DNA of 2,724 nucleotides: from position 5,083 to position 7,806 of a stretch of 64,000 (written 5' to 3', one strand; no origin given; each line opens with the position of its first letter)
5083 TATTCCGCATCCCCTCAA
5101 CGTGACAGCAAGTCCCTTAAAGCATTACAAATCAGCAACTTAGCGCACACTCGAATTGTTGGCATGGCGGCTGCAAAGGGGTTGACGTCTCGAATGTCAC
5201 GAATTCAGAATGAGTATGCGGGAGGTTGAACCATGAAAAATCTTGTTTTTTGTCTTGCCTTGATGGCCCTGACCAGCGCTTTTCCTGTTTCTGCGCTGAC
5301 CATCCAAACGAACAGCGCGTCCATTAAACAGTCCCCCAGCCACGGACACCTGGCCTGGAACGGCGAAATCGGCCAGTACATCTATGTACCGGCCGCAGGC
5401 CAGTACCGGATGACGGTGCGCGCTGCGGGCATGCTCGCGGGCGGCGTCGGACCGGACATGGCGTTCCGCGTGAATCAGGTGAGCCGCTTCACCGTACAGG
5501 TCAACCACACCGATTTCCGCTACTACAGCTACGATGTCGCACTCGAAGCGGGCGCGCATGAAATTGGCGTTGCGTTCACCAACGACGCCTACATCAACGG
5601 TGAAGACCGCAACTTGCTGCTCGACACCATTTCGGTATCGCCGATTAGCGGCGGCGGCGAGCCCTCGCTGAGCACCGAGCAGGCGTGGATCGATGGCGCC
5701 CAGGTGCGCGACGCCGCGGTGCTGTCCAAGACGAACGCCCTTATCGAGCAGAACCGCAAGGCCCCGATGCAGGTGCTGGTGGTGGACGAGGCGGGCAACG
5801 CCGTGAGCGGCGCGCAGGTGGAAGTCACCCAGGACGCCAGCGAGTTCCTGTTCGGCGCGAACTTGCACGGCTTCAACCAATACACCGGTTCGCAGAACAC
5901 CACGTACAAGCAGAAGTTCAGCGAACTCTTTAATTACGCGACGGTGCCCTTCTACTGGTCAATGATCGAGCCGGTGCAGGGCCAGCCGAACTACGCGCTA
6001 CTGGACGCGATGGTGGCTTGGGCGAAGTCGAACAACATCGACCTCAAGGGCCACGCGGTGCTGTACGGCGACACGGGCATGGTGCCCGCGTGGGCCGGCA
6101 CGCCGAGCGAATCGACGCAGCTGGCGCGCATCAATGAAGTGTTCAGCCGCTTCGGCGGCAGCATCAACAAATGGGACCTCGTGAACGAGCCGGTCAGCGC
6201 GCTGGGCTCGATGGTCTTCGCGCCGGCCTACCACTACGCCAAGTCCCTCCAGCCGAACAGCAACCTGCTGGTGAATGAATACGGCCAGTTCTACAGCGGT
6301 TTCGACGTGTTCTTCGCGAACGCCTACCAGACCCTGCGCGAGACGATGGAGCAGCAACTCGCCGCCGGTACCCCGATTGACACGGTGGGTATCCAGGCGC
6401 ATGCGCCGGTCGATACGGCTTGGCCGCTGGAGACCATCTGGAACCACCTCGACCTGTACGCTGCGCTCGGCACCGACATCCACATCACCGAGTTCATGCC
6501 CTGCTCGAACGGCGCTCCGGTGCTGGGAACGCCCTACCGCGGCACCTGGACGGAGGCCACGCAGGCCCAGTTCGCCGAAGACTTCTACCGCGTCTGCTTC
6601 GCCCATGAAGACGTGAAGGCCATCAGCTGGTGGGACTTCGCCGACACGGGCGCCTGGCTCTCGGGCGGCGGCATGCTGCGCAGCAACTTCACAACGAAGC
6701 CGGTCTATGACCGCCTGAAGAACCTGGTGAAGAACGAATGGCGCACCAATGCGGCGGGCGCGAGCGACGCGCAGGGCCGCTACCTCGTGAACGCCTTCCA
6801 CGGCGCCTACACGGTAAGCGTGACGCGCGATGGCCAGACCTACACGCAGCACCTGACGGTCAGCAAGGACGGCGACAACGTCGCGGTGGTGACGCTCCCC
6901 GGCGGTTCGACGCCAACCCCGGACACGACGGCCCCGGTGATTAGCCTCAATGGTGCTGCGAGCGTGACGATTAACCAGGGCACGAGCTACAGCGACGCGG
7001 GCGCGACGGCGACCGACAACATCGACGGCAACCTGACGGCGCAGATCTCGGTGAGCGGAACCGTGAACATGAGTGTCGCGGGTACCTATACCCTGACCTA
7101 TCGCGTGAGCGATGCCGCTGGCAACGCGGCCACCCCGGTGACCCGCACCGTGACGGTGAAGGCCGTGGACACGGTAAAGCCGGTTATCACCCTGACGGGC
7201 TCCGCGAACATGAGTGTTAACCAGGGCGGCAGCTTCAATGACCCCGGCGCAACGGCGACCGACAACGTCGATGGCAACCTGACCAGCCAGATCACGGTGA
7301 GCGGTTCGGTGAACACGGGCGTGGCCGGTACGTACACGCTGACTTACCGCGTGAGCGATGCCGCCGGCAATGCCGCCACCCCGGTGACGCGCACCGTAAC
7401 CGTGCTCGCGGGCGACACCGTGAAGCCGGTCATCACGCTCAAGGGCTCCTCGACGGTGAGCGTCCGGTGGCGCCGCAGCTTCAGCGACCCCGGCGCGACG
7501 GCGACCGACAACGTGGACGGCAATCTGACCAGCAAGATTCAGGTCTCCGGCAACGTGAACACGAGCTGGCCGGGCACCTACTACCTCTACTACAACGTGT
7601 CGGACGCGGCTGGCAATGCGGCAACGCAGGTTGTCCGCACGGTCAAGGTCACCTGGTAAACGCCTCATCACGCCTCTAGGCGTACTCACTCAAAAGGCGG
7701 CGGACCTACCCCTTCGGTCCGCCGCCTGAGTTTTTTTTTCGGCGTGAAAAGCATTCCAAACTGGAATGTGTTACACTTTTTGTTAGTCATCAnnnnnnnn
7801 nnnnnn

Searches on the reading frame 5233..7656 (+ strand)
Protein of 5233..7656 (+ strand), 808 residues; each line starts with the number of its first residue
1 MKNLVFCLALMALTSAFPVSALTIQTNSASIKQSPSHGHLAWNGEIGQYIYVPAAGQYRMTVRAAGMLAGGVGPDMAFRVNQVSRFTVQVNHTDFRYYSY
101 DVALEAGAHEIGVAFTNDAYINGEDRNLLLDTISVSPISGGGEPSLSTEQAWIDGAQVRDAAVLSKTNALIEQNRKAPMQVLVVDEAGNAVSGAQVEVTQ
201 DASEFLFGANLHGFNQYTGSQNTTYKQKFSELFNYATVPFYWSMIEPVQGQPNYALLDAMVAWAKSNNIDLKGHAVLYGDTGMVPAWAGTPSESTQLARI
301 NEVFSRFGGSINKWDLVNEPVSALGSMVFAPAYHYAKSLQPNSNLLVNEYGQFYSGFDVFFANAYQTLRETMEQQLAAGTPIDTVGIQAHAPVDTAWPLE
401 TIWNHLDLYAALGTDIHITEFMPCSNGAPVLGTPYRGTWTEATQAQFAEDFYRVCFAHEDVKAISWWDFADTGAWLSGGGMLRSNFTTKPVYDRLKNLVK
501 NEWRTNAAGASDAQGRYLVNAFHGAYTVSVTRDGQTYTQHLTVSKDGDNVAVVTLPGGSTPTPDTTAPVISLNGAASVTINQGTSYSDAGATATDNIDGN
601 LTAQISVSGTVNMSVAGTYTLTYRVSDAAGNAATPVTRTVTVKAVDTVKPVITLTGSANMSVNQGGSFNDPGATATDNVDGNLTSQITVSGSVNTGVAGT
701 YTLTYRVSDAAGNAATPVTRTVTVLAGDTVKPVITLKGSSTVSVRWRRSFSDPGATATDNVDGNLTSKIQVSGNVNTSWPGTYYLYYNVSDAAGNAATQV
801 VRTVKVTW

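Call 7: search_protein_families(library=pfam, proteins=[window:5233-7656:+], max_evalue=0.01)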
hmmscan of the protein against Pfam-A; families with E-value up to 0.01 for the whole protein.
window:5233-7656:+ (808 aa): 12 families
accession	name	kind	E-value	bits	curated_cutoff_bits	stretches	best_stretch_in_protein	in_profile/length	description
PF16403.11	Bact_surface_Ig-like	-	3.6e-71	235.6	27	3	570-642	1-71/71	Bacterial surface protein, Ig-like domain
PF00331.26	Glyco_hydro_10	-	3.2e-31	109.2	22.1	1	221-496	24-309/311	Glycosyl hydrolase family 10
PF16841.11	CBM60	-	1.4e-13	51.6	28.2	1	60-137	2-78/91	Ca-dependent carbohydrate-binding module xylan-binding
PF18981.6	InlK_D3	-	1.6e-08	35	25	1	607-642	40-75/75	Internalin K domain (D3/D4)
PF23237.1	HYR_4C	-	7.4e-07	29.7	27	0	673-724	23-73/73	HYR-like domain with 4 cysteines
PF02494.22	HYR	-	4.7e-06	27.3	21.7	0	564-642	2-81/81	HYR domain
PF12245.14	Big_3_2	-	9.8e-06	26.2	23.3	0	574-642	49-120/122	Bacterial Ig-like domain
PF19077.6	Big_13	-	0.00015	22.7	27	0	649-724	28-100/102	Bacterial Ig-like domain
PF15418.12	DUF4625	-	0.00024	21.8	27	0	777-803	102-127/131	Domain of unknown function (DUF4625)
PF07523.18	Big_3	-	0.00047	20.8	21.2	0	603-636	35-60/68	Bacterial Ig-like domain (group 3)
PF17963.7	Big_9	-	0.00068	20.9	23.6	0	723-802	22-87/89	Bacterial Ig domain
PF03639.19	Glyco_hydro_81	-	0.0033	17.1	25.6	0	674-709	221-256/323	Glycosyl hydrolase family 81 N-terminal domain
